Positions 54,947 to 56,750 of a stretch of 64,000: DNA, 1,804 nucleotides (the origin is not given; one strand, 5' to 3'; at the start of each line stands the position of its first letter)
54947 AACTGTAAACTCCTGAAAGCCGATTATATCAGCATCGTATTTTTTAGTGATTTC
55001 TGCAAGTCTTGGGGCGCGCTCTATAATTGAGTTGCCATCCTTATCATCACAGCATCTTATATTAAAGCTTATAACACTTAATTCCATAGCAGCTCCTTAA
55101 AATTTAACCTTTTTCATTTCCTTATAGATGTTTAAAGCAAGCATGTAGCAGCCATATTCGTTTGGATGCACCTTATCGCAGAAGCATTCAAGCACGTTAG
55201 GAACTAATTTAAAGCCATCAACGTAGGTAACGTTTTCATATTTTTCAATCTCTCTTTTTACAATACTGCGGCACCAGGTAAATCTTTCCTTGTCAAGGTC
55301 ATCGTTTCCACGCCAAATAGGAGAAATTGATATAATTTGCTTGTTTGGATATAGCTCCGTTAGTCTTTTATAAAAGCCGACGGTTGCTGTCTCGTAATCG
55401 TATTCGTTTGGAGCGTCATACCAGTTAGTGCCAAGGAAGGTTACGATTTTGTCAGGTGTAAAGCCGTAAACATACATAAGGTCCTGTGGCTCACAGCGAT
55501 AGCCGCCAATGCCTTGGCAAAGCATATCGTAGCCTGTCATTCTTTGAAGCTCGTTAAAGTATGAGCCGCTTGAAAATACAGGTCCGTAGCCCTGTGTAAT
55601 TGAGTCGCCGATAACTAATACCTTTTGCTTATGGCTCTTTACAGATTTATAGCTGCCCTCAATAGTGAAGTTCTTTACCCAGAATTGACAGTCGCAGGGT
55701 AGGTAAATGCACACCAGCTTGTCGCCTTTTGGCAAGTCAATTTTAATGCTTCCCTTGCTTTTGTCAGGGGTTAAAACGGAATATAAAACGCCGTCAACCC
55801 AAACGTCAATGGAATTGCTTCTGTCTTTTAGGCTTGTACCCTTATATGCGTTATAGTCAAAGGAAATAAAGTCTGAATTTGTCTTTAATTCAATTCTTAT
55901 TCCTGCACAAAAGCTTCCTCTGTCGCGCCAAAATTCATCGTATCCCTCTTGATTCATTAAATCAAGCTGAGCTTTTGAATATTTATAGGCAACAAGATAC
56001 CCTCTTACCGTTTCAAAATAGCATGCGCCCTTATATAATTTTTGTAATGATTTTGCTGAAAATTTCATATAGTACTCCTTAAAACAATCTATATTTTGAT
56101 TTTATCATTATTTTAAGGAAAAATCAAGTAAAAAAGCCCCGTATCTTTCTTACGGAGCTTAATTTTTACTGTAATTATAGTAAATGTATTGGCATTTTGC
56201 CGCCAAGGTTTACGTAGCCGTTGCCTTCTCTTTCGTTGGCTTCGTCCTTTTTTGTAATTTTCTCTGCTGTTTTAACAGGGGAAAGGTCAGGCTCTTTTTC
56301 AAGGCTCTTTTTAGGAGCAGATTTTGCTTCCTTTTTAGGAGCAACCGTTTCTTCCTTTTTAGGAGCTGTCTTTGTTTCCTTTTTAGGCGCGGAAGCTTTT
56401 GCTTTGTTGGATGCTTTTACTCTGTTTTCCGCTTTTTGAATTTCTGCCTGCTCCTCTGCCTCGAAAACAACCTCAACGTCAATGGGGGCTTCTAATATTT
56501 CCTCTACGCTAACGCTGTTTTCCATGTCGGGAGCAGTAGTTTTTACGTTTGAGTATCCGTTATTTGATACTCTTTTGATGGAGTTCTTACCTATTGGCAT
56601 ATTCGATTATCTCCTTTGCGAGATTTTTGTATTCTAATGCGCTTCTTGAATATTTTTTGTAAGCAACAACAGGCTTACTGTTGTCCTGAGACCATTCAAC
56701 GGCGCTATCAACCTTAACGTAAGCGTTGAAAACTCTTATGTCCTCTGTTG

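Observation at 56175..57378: ParA-like ATPase plus small disordered K-rich partner as the last two cistrons of a glycyl-radical microcompartment operon (candidate metabolosome-positioning system)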

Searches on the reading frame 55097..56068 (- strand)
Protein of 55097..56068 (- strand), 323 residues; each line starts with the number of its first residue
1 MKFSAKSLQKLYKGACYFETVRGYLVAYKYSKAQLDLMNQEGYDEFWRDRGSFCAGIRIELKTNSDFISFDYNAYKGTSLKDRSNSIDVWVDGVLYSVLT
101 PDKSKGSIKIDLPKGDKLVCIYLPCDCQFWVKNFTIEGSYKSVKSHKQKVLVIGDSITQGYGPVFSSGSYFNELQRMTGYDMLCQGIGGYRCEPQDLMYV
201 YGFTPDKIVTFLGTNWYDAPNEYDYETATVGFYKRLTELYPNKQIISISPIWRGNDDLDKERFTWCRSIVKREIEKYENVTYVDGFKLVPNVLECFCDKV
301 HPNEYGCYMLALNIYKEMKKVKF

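Call 3: search_protein_families(library=pfam, proteins=[window:55097-56068:-], max_evalue=0.1)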
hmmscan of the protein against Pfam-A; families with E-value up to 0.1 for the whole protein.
window:55097-56068:- (323 aa): 5 families
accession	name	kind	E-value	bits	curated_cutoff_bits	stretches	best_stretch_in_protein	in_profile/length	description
PF13472.12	Lipase_GDSL_2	-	1.6e-11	45.4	32.9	1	152-306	1-175/178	GDSL-like Lipase/Acylhydrolase family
PF00657.28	Lipase_GDSL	-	0.0046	17.6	23.6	1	150-306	1-200/208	GDSL-like Lipase/Acylhydrolase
PF14606.12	Lipase_GDSL_3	-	0.017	15.9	27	0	263-311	121-170/178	GDSL-like Lipase/Acylhydrolase family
PF18708.6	MapZ_C2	-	0.027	15.2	27.6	0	21-48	34-61/94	MapZ extracellular C-terminal domain 2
PF21181.3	SsfX3_N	-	0.047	14.3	27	1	49-130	36-128/130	SsfX3, N-terminal domain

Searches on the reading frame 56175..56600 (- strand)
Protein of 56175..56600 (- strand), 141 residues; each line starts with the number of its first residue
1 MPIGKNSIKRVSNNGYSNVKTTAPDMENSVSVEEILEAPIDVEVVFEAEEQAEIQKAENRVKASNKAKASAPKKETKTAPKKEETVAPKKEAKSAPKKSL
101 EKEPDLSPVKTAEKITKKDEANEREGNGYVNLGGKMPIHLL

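Call 3: search_protein_families(library=pfam, proteins=[window:56175-56600:-], max_evalue=0.1)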
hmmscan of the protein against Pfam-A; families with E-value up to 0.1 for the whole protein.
window:56175-56600:- (141 aa): 0 families

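Call 4: search_protein_families(library=ncbifam, proteins=[window:56175-56600:-], max_evalue=0.1)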
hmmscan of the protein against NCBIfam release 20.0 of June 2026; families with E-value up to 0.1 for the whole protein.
window:56175-56600:- (141 aa): 0 families

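Call 6: find_homologous_proteins(query=window:56175-56600:-, max_evalue=0.01)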
Query window:56175-56600:- (141 aa): 331 proteins with E <= 0.01 among 628 candidates; the best 120 are listed.
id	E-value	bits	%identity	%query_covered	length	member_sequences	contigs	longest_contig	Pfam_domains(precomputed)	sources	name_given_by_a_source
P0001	6.3e-76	271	97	100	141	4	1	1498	-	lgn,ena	-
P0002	9.3e-55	202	79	100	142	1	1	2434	-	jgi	jgi:hypothetical protein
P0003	1.6e-54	201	79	100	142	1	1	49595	-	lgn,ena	-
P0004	1.8e-54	201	79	100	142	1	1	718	-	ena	-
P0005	3.1e-54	201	79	100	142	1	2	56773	-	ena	-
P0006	8.4e-54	199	79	100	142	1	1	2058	-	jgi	jgi:hypothetical protein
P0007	1.4e-53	198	79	100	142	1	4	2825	-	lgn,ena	-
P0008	4.2e-53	197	78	100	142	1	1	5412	-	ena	-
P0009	1.2e-52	195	78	100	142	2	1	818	-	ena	-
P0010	1.3e-52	195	77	100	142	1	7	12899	-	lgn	-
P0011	3.5e-52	194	77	100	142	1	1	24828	-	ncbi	-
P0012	4.8e-52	193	78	100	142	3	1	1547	-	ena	-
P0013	6.3e-52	193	77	100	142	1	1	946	-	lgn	-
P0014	1.0e-50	189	71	100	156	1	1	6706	-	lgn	-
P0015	2.3e-31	127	53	100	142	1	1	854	-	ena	-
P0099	1.7e-20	92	44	100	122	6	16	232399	-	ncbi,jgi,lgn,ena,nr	ncbi:MAG: hypothetical protein E7602_03815 [Ruminococcaceae bacterium]|nr:hypothetical protein [Osci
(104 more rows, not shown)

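Call 14: find_related_loci(query=A1, collection=genome_contigs, flank=10000)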
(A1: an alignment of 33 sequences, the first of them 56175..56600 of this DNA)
Query A1 (141 aa) in genome_contigs; peptide patterns used: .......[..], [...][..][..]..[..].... (x = any residue, [..] = any of these).
91 stretches matched a pattern; 52 encode a relative of the query (tblastn E <= 1e-3); 51 distinct loci.
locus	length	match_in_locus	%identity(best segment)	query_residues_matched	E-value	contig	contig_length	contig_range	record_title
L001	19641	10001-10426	91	1-141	1e-78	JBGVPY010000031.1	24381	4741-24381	MAG: Eubacteriales bacterium isolate fecal_MAG_177 fecal_MAG_177_contig_0031, whole genome shotgun sequence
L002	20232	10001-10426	77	1-141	3e-61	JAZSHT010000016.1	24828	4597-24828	MAG: Eubacteriales bacterium isolate T1900044574_TS20190040.MAGScoT_cleanbin_000048 SGB_476_k141_152198, whole genome sh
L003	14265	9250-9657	55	1-141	9e-38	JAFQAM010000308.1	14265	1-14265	MAG: Clostridia bacterium isolate RGIG1642 Goat_Cecum-1__c640912, whole genome shotgun sequence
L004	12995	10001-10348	52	1-141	5e-34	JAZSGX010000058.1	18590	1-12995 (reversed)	MAG: Eubacteriales bacterium isolate T1900044577_TS20190043.MAGScoT_cleanbin_000013 SGB_511_k141_454775, whole genome sh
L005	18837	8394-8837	51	1-141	4e-32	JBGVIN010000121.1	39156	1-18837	MAG: Eubacteriales bacterium isolate fecal_MAG_319 fecal_MAG_319_contig_0121, whole genome shotgun sequence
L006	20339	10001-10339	51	1-141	4e-31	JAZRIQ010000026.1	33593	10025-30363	MAG: Eubacteriales bacterium isolate T1900045474_YK20190167.MAGScoT_cleanbin_000001 SGB_7249_k141_1432751, whole genome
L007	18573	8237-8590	50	1-141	3e-31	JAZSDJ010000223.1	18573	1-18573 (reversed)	MAG: Eubacteriales bacterium isolate T1900044599_TS20190065.MAGScoT_cleanbin_000024 SGB_680_k141_2195273, whole genome s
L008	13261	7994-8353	52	1-141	3e-33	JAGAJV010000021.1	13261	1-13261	MAG: Clostridia bacterium isolate RGIG8508 Water_deer_Cecum-2__c39241, whole genome shotgun sequence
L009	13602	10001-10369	51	1-141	1e-30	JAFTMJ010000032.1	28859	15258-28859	MAG: Clostridia bacterium isolate RGIG3950 Roe_deer_Cecum-3__c174704, whole genome shotgun sequence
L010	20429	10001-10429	51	1-141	2e-30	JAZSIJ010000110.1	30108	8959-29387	MAG: Eubacteriales bacterium isolate T1900044572_TS20190038.MAGScoT_cleanbin_000032 SGB_440_k141_1279049, whole genome s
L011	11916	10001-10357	49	1-141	2e-30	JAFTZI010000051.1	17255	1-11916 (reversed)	MAG: Clostridia bacterium isolate RGIG4287 Roe_deer_Colon.Co__c619957, whole genome shotgun sequence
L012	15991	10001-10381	50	1-141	7e-30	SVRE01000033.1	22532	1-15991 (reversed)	MAG: Oscillospiraceae bacterium isolate SIG635 NODE_11021_length_22532_cov_1.674001, whole genome shotgun sequence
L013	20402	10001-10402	48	1-141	5e-30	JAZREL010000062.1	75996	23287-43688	MAG: Eubacteriales bacterium isolate T1900045500_YK20190194.MAGScoT_cleanbin_000025 SGB_7488_k141_2574792, whole genome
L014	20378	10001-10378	48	1-141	2e-28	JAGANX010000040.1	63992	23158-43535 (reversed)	MAG: Clostridia bacterium isolate RGIG8614 Water_deer_Cecum.Co__c732194, whole genome shotgun sequence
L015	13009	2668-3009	48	1-141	2e-28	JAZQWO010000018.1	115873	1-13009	MAG: Eubacteriales bacterium isolate T1900045166_TC20190160.MAGScoT_cleanbin_000001 SGB_5137_k141_727657, whole genome s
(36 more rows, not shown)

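Call 34: predict_structure(alignment_id=A1)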
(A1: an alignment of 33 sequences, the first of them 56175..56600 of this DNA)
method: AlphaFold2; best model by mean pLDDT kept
length: 141 residues; sequences in the alignment: 33
mean_pLDDT: 56.5   pTM: 0.17
mean pLDDT of the five models: 56.5, 54.6, 53.8, 50.8, 50.0
residues with pLDDT >= 90: 0; 70-90: 19; 50-70: 75; < 50: 47
segments of 3 or more residues with pLDDT < 50: 38-54, 56-71, 73-78
pLDDT, mean of each block of 10 residues (from residue 1): 63 62 68 51 45 46 41 44 48 62 75 65 57 64 63
secondary structure, 60 per line:
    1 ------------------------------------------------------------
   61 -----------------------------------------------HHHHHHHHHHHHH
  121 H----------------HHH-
elements in order: H108-121

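Call 36: search_protein_representatives(alignment_id=A1)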
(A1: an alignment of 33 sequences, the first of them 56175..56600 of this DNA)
Query: 33 sequences, 122 profile positions. Proteins with E-value up to 0.001 (for the whole library): 272; up to 1e-10: 247; up to 1e-30: 17. The best 150 are listed.
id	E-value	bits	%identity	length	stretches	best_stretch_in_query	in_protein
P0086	6.0e-44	165.8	-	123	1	1-122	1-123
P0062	9.6e-43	161.9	-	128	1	1-122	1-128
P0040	1.2e-42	161.6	-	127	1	1-122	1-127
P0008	1.5e-41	158.0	-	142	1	1-122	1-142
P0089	1.2e-39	151.9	-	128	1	1-122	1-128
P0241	5.0e-38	146.7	-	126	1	1-122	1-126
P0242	1.4e-36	142.1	-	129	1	1-122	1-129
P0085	2.3e-36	141.3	-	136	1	1-122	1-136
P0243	4.1e-36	140.5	-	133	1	1-122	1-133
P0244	5.0e-36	140.2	-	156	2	40-122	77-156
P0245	1.1e-35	139.1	-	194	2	1-101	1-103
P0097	1.2e-35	139.0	-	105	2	57-122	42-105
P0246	7.9e-35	136.4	-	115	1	1-122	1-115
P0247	8.8e-35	136.2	-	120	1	1-122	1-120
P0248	1.3e-33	132.5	-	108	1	1-122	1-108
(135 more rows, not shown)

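Call 47: search_dna_similar(query=window:56175-56600:-, collection=plasmids, mode=protein, max_evalue=0.01, max_rows=10)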
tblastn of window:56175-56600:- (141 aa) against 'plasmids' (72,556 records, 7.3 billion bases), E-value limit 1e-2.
No match.

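Call 49: find_encoding_contigs(protein=P0099, flank=10000, max_places=2)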
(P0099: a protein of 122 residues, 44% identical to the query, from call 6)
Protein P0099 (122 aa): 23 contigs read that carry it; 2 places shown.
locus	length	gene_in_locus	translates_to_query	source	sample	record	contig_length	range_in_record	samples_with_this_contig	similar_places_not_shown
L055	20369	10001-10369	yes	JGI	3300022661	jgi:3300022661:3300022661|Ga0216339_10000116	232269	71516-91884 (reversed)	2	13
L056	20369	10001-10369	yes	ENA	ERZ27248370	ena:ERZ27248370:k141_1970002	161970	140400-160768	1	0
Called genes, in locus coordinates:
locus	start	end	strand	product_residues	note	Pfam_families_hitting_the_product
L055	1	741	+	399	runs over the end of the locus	PF08240:ADH_N, PF16912:Glu_dehyd_C, PF00107:ADH_zinc_N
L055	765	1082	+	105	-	PF00936:BMC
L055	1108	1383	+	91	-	PF00936:BMC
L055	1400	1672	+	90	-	PF00936:BMC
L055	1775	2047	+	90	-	PF00936:BMC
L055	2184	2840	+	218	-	PF06130:PTAC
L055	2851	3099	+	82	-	PF03319:EutN_CcmL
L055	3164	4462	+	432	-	PF01512:Complex1_51K, PF13534:Fer4_17, PF13375:RnfC_N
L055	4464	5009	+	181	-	PF00936:BMC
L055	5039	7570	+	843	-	PF02901:PFL-like, PF01228:Gly_radical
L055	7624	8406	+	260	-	PF13353:Fer4_12, PF04055:Radical_SAM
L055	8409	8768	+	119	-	PF00936:BMC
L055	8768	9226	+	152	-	PF00009:GTP_EFTU (faint), PF10662:PduV-EutP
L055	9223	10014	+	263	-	PF00142:Fer4_NifH (weak), PF01656:CbiA, PF02374:ArsA_ATPase (weak), PF06564:CBP_BcsQ (weak), PF09140:MipZ, PF10609:ParA, PF13614:AAA_31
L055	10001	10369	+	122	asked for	-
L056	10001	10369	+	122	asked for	-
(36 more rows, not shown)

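Call 75: search_protein_families(library=padloc, proteins=[window:56175-56600:-], max_evalue=0.01)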
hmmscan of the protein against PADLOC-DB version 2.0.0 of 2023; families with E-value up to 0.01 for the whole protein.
window:56175-56600:- (141 aa): 0 families

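Call 76: search_protein_families(library=phrogs, proteins=[window:56175-56600:-], max_evalue=0.01)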
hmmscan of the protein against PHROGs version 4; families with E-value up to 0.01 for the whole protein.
window:56175-56600:- (141 aa): 0 families

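Call 80: find_related_loci(query=A1, collection=viral_contigs, flank=6000)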
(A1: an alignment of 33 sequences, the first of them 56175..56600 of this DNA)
Query A1 (141 aa) in viral_contigs; peptide patterns used: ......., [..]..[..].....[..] (x = any residue, [..] = any of these).
23 stretches matched a pattern, but none encodes a relative of the query by tblastn (E <= 1e-3).

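Call 86: search_solved_structures(query=A1, max_evalue=10)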
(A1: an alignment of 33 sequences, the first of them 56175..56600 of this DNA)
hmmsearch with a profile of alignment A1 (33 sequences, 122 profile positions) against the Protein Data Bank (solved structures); distinct sequences matched with E-value up to 10: 0.

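Call 88: list_cluster_members(proteins=[P0412, L137:10779-11135:+, window:56175-56600:-, window:56587-57378:-])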
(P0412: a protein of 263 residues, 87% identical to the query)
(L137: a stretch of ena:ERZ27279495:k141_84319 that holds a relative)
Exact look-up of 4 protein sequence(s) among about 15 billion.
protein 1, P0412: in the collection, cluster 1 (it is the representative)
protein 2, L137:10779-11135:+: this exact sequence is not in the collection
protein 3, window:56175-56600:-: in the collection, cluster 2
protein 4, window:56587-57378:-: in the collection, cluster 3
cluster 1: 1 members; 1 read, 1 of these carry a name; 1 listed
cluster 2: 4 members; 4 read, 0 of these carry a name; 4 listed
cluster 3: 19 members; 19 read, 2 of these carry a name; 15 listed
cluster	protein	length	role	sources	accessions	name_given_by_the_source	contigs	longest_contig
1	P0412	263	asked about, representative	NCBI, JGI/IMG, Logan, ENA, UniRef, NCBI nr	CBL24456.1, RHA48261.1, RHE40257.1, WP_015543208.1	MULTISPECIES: ParA family protein [Blautia] | chromosome partitioning protein | ATPases involved in chromosome partitioning n=2 Tax=Blautia obeum TaxID=40520 ...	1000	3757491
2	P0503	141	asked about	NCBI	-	-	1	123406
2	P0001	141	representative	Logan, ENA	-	-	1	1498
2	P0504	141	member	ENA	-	-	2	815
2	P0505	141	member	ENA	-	-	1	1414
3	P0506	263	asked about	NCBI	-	-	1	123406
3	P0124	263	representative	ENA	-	-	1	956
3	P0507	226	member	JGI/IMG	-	chromosome partitioning protein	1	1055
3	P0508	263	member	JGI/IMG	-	chromosome partitioning protein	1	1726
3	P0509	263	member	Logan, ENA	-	-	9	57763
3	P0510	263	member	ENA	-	-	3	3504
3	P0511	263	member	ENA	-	-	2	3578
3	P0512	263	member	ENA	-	-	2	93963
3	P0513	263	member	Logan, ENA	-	-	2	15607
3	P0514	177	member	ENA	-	-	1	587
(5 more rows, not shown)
